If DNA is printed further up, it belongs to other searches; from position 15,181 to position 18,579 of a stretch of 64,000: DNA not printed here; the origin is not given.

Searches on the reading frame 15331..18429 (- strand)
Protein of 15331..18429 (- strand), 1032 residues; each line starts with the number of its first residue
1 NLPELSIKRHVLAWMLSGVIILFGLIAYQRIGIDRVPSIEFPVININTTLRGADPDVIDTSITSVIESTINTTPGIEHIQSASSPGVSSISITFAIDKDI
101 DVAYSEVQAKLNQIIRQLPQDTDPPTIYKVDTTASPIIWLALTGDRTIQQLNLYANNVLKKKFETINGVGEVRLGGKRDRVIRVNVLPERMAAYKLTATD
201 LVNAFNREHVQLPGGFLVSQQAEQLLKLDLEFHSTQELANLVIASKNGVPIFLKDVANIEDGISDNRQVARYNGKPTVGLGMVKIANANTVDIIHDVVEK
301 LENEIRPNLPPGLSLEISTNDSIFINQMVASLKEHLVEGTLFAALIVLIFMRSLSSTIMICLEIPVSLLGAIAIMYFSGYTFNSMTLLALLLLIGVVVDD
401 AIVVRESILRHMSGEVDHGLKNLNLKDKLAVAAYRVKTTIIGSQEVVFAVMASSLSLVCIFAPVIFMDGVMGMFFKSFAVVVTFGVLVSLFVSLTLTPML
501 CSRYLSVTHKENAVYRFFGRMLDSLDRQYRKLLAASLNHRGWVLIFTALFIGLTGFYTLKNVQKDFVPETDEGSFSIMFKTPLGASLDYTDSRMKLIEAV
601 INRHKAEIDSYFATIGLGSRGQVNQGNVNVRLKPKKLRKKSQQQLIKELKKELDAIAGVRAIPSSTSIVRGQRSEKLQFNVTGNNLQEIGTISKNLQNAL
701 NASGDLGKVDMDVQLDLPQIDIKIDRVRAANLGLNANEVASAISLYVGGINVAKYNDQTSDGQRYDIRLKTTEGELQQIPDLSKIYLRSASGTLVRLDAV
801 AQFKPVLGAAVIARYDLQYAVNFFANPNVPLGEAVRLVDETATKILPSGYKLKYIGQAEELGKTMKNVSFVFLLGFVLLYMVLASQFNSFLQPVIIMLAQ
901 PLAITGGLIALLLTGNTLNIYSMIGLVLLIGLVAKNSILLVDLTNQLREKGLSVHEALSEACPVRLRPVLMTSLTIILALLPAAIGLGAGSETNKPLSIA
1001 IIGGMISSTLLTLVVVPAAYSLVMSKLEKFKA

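Call 63: search_protein_families(library=pfam, proteins=[window:15331-18429:-], max_evalue=0.00001)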
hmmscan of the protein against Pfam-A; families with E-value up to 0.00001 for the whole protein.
window:15331-18429:- (1032 aa): 1 family
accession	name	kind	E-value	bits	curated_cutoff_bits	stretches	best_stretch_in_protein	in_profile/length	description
PF00873.25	ACR_tran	-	1.6e-264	880.7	28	1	4-1023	3-1020/1021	AcrB/AcrD/AcrF family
